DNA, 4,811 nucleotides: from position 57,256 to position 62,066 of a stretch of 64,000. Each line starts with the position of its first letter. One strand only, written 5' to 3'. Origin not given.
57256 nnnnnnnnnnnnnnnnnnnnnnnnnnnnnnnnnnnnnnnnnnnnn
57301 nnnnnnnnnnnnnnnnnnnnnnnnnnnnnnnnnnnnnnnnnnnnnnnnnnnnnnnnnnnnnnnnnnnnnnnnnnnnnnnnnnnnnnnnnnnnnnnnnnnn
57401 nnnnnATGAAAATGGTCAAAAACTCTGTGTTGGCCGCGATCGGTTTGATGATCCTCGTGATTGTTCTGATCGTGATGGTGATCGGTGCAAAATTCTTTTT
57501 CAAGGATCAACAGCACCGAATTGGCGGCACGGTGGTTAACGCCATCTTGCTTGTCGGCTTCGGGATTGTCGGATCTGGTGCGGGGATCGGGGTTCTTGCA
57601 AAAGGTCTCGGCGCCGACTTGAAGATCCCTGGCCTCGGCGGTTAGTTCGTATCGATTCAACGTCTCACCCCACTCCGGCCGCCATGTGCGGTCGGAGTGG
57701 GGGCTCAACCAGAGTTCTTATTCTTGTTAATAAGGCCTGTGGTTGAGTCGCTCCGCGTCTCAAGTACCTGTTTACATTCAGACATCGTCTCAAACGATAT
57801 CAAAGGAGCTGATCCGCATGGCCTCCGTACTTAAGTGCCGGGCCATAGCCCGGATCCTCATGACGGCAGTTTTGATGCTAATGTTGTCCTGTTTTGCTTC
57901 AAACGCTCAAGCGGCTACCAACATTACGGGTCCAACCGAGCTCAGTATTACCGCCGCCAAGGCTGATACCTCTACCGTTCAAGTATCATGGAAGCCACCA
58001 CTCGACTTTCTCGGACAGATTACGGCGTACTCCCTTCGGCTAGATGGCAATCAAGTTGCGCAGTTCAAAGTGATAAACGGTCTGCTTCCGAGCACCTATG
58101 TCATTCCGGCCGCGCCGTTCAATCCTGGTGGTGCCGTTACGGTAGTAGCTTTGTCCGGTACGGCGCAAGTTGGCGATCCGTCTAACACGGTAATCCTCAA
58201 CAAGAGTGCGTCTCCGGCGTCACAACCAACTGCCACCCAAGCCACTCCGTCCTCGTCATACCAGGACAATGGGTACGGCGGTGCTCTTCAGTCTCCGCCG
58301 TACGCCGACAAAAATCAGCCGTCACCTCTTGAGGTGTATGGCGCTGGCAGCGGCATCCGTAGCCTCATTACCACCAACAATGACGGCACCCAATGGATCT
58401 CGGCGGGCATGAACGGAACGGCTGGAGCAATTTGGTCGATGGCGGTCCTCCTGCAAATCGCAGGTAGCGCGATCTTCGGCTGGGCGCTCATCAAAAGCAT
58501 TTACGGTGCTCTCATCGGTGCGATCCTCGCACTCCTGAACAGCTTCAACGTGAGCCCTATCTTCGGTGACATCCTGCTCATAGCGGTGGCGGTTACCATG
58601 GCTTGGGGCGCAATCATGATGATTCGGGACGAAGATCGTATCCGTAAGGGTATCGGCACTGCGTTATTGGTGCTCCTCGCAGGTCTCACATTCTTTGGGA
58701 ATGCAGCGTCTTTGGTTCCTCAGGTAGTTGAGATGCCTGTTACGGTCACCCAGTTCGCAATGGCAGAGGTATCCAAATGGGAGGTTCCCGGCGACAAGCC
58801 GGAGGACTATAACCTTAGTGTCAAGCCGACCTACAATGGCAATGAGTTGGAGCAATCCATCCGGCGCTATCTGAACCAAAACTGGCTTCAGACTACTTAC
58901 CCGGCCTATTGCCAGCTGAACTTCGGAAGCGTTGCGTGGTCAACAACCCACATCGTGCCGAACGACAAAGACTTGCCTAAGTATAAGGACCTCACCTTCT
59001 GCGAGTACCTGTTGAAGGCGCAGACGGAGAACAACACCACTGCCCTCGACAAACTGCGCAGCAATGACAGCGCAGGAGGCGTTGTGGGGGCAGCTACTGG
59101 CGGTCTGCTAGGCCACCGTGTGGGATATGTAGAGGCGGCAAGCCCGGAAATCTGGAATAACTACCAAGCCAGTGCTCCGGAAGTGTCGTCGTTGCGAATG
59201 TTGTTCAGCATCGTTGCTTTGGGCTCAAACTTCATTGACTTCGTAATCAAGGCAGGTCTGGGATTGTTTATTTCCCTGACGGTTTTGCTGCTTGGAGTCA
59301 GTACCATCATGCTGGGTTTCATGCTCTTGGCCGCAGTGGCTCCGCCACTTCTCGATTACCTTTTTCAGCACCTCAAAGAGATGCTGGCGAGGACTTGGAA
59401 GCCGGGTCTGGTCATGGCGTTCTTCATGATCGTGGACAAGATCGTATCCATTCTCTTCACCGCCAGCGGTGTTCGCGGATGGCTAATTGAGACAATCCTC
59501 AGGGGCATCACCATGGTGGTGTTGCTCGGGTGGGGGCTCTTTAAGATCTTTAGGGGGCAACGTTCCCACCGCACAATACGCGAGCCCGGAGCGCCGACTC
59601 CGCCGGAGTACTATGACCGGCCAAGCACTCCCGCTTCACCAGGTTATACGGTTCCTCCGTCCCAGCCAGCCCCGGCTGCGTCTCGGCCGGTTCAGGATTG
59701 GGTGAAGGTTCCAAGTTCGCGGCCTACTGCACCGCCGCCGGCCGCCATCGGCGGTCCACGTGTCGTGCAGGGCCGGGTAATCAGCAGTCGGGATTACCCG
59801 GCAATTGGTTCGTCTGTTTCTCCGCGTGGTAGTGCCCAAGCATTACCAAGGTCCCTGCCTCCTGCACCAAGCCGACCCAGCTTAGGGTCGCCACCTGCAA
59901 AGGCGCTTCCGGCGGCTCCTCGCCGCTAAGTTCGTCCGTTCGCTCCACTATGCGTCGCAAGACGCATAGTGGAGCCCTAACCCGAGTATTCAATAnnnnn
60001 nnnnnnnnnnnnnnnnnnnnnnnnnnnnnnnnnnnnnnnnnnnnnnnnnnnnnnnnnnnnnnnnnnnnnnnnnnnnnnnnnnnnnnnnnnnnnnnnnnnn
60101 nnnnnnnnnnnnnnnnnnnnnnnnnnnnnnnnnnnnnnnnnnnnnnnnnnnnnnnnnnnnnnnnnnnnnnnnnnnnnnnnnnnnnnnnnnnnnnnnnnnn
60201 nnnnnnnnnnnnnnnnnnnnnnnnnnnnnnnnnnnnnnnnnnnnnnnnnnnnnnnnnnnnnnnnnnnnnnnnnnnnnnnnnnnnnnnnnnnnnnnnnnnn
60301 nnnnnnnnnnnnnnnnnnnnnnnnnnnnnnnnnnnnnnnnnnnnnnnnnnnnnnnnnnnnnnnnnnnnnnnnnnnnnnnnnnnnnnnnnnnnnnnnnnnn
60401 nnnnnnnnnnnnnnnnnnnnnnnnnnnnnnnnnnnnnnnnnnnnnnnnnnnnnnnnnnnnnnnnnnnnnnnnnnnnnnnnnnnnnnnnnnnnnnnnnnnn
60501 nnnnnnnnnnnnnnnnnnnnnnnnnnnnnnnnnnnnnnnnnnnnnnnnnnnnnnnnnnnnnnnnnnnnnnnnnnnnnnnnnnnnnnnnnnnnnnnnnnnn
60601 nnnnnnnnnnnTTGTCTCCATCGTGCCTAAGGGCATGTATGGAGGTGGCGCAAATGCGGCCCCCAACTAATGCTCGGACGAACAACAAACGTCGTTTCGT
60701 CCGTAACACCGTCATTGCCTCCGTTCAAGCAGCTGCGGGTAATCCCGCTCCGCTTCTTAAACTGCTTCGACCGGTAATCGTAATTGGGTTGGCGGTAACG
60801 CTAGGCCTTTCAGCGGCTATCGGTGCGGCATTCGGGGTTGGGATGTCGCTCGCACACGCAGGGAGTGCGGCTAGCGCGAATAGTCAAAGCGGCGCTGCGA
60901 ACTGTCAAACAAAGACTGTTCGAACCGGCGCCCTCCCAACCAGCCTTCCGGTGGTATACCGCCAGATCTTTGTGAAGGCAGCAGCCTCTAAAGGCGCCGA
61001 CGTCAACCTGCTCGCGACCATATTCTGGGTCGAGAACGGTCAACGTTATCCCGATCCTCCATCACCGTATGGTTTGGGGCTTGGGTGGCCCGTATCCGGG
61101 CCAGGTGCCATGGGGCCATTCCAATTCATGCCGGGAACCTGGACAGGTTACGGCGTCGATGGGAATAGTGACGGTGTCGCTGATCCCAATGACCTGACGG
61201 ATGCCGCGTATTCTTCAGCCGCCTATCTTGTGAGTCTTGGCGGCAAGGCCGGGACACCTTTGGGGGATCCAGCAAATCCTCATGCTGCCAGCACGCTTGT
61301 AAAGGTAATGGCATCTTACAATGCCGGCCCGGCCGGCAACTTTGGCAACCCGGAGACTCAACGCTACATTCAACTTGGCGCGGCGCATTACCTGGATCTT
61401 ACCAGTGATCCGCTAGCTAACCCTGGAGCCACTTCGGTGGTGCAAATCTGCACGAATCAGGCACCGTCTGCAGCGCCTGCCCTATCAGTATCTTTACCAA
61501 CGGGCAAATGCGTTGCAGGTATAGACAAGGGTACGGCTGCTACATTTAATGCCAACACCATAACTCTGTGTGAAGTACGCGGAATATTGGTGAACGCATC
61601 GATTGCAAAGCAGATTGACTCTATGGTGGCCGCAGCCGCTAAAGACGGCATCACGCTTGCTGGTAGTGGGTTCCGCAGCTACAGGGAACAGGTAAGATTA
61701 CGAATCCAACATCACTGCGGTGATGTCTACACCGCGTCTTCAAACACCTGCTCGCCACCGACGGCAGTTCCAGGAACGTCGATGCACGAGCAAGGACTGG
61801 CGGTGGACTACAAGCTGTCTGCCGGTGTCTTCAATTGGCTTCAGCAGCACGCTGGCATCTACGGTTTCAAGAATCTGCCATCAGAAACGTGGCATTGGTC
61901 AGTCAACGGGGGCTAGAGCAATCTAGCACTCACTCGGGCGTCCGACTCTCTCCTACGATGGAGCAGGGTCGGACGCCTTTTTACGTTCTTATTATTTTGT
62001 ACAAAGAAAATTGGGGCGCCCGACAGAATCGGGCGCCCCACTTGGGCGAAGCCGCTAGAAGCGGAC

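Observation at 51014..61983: Type IV secretion-like cluster, lacking relaxase and coupling protein, with an unusual ParA-TM-LysM lead gene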

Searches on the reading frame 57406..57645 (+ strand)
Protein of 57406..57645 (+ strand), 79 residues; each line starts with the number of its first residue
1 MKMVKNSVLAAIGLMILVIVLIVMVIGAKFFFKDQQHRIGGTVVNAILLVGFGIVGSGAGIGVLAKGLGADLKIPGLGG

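Call 6: search_protein_families(library=pfam, proteins=[window:57406-57645:+], max_evalue=0.01)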
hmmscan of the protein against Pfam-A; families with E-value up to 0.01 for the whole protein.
window:57406-57645:+ (79 aa): 0 families

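Call 7: search_protein_families(library=ncbifam, proteins=[window:57406-57645:+], max_evalue=0.01)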
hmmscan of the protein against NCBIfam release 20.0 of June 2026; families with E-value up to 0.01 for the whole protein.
window:57406-57645:+ (79 aa): 0 families

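Call 34: search_protein_families(library=pfam, proteins=[window:57406-57645:+], max_evalue=10)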
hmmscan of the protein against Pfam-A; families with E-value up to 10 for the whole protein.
window:57406-57645:+ (79 aa): 6 families
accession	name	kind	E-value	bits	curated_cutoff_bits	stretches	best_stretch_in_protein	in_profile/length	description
PF14126.11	DUF4293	-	0.023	15.4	27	1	7-55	52-100/153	Domain of unknown function (DUF4293)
PF11770.13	GAPT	-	0.19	11.9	21.1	1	3-36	5-37/156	GRB2-binding adapter (GAPT)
PF23839.1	DUF7209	-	0.2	11.8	27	1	22-59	9-46/77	Family of unknown function (DUF7209)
PF04956.18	TrbC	-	0.29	11.8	27.9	1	13-52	50-90/98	TrbC/VIRB2 pilin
PF01528.21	Herpes_glycop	-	0.46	9.7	25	1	3-52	206-256/373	Herpesvirus glycoprotein M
PF12911.12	OppC_N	-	3.5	8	23.9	1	7-32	13-39/53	N-terminal TM domain of oligopeptide transport permease C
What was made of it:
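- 57406..57645 (+): g8: 79-aa 2-TM protein, ATGA-coupled to VirB4. A VirB2/pilin assignment is not supported. Pfam TrbC E 0.29 only (call 34).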

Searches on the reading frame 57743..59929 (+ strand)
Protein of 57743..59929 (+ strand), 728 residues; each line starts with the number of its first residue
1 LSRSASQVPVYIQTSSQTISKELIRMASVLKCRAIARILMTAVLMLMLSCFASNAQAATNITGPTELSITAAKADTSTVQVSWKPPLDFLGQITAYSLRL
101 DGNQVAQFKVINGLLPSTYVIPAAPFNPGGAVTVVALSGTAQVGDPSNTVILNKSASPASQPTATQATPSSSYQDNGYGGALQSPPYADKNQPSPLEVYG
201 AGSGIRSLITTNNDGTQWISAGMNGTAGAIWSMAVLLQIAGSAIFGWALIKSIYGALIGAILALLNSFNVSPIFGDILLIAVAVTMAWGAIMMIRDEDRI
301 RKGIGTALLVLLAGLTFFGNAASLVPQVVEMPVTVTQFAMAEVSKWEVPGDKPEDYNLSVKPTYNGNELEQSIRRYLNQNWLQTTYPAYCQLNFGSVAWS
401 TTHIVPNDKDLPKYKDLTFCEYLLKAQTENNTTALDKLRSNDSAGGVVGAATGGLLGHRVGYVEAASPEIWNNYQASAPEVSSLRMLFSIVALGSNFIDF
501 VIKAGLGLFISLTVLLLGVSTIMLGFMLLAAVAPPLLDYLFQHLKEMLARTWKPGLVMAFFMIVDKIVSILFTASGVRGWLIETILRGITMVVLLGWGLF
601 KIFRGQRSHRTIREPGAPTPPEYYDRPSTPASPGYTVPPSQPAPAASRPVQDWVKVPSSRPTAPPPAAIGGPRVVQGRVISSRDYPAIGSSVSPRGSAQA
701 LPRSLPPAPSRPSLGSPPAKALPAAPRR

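Call 6: search_protein_families(library=pfam, proteins=[window:57743-59929:+], max_evalue=0.01)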
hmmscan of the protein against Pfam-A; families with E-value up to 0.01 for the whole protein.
window:57743-59929:+ (728 aa): 1 family
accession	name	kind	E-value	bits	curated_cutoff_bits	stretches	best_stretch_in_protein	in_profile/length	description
PF00041.27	fn3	-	0.00076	20.1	25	1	64-101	3-37/84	Fibronectin type III domain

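Call 7: search_protein_families(library=ncbifam, proteins=[window:57743-59929:+], max_evalue=0.01)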
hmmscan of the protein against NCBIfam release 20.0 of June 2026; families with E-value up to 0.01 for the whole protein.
window:57743-59929:+ (728 aa): 0 families

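Call 34: search_protein_families(library=pfam, proteins=[window:57818-59929:+], max_evalue=10)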
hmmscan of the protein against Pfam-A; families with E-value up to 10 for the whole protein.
window:57818-59929:+ (703 aa): 5 families
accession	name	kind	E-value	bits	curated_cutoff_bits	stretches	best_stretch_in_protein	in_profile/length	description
PF00041.27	fn3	-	0.00071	20.2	25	1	39-76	3-37/84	Fibronectin type III domain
PF05433.20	Rick_17kDa_Anti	-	0.43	11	24.2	1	420-436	2-19/43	Glycine zipper 2TM domain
PF13488.11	Gly-zipper_Omp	-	1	9.8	25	1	418-437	21-40/46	Glycine zipper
PF20226.3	DUF6585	-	7.4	6.3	27.7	1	329-387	132-194/249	Family of unknown function (DUF6585)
PF13441.11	Gly-zipper_YMGG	-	8.8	6.6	28.9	1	419-436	26-43/45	YMGG-like Gly-zipper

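Call 75: search_protein_families(library=pfam, alignment_id=A6, max_evalue=10)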
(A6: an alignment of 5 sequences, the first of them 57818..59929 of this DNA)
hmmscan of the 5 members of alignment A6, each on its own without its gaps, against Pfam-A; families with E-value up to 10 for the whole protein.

A. member 1, window:57818-59929:+ (703 aa): 5 families
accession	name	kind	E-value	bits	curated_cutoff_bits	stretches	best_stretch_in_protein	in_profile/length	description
PF00041.27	fn3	-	0.00071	20.2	25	1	39-76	3-37/84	Fibronectin type III domain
PF05433.20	Rick_17kDa_Anti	-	0.43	11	24.2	1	420-436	2-19/43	Glycine zipper 2TM domain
PF13488.11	Gly-zipper_Omp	-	1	9.8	25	1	418-437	21-40/46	Glycine zipper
PF20226.3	DUF6585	-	7.4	6.3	27.7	1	329-387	132-194/249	Family of unknown function (DUF6585)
PF13441.11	Gly-zipper_YMGG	-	8.8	6.6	28.9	1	419-436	26-43/45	YMGG-like Gly-zipper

B. families by the number of members that match (of 5 scanned): 6 families
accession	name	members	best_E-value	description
PF00041.27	fn3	5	0.00071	Fibronectin type III domain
PF05433.20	Rick_17kDa_Anti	2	0.015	Glycine zipper 2TM domain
PF13488.11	Gly-zipper_Omp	2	0.81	Glycine zipper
PF13441.11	Gly-zipper_YMGG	2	6.1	YMGG-like Gly-zipper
PF18572.7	T6PP_N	1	0.25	Trehalose-6-phosphate phosphatase N-terminal helical bundle domain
PF20226.3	DUF6585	1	7.4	Family of unknown function (DUF6585)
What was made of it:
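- On Type IV secretion system, monoderm (MPF-FA/FATA-like) class: No Pfam TrbL hit in any of five orthologues at E<=10 (call 75).
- Checked: fn3 is sub-threshold but is hit in all five orthologues (call 75). Pfam TrbL/VirB6 is not hit (calls 34, 75).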

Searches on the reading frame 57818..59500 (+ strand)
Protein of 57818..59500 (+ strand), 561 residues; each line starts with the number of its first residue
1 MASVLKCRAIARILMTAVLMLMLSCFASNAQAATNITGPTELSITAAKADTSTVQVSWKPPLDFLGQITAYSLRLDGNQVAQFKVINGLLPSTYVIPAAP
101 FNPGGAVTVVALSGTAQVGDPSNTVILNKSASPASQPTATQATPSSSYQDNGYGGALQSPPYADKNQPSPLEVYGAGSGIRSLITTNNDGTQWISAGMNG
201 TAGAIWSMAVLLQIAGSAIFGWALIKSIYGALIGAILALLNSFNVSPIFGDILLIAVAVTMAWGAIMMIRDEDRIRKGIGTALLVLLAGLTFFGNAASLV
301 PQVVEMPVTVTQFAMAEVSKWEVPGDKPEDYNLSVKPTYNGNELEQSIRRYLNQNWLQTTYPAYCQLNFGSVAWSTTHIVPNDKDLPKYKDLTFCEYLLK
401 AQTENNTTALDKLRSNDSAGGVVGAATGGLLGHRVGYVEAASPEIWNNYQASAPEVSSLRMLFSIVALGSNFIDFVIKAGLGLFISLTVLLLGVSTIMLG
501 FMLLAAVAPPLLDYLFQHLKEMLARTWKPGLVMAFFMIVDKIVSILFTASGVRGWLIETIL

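Call 69: search_dna_similar(query=window:57818-59500:+, collection=plasmids, mode=protein, max_evalue=0.1, max_rows=15)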
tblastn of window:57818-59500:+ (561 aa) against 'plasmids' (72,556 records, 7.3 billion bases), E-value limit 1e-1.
No match.

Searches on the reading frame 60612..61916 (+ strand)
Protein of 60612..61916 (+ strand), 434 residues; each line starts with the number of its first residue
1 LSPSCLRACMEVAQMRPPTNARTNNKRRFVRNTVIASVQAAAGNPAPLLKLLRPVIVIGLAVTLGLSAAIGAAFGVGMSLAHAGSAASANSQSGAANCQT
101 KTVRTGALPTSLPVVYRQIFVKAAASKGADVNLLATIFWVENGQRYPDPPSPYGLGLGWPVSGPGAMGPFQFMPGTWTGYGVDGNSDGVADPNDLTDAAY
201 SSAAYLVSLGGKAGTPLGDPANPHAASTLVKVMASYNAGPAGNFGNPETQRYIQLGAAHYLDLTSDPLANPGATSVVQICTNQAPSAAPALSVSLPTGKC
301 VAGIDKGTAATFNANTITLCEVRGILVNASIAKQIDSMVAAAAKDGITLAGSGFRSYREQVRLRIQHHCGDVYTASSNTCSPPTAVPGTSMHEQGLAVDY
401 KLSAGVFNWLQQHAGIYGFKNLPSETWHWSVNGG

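Call 6: search_protein_families(library=pfam, proteins=[window:60612-61916:+], max_evalue=0.01)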
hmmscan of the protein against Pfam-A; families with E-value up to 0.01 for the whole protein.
window:60612-61916:+ (434 aa): 3 families
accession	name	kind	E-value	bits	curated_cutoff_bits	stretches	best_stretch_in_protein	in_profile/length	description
PF13406.11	SLT_2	-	5.9e-11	42.6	24.3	1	162-223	151-213/292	Transglycosylase SLT domain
PF02557.22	VanY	-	8.1e-11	42.3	25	1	326-420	3-107/132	D-alanyl-D-alanine carboxypeptidase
PF01464.25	SLT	-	0.00019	21.4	21.3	1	161-241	32-99/117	Transglycosylase SLT domain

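Call 7: search_protein_families(library=ncbifam, proteins=[window:60612-61916:+], max_evalue=0.01)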
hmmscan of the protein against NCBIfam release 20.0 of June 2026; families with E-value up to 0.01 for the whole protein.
window:60612-61916:+ (434 aa): 6 families
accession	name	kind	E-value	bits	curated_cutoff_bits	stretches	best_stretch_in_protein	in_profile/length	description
TIGR02283.1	MltB_2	subfamily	5.6e-08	32.4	248.45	1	165-210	155-201/300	lytic murein transglycosylase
TIGR02282.1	MltB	equivalog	1e-06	28.1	281.4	1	165-226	150-212/290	lytic murein transglycosylase B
NF008029.0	PRK10760.1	equivalog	9e-06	24.9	449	1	164-225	216-277/359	lytic murein transglycosylase B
NF000473.1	vanY_BG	exception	1.3e-05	24.7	400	1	319-419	118-228/274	VanY-B/VanY-G family D-Ala-D-Ala carboxypeptidase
NF000380.1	vanXY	equivalog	0.00068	19.2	250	1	323-403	28-104/179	D,D-carboxypeptidase/D,D-dipeptidase VanXY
NF041194.1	LD_carboxy_LdcB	exception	0.0031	17.5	275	1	334-419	41-131/180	LD-carboxypeptidase LdcB/DacB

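Call 26: find_encoding_contigs(protein=window:60639-61916:+, flank=10000, max_places=4)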
Protein window:60639-61916:+ (425 aa): 2 contigs read that carry it; 2 places shown.
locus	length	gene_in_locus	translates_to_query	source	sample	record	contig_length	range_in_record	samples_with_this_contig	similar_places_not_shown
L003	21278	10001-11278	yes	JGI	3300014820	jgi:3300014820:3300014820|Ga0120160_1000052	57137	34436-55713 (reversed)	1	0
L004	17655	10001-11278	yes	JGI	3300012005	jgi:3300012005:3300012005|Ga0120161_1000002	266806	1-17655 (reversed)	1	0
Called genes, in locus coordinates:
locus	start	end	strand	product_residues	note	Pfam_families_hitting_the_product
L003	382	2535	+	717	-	-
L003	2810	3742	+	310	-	-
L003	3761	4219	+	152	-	-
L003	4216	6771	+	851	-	PF12846:AAA_10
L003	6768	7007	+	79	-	-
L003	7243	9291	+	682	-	-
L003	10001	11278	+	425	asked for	PF13406:SLT_2, PF02557:VanY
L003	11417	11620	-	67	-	-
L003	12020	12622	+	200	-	-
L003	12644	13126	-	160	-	-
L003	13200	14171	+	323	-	PF00890:FAD_binding_2 (faint), PF01266:DAO (weak), PF01946:Thi4 (faint), PF07992:Pyr_redox_2, PF12831:FAD_oxidored, PF13450:NAD_binding_8 (weak), PF13738:Pyr_redox_3, PF00070:Pyr_redox (weak), +1 more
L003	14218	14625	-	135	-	PF07883:Cupin_2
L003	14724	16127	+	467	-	PF01336:tRNA_anti-codon, PF00152:tRNA-synt_2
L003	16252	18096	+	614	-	PF00009:GTP_EFTU, PF01926:MMR_HSR1 (faint), PF03144:GTP_EFTU_D2, PF22042:EF-G_D2 (weak), PF00679:EFG_C, PF21018:BipA_C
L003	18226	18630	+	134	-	-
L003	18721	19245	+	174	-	-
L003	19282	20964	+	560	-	PF13426:PAS_9 (weak), PF00512:HisKA, PF02518:HATPase_c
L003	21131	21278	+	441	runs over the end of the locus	-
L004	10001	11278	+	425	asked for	PF13406:SLT_2, PF02557:VanY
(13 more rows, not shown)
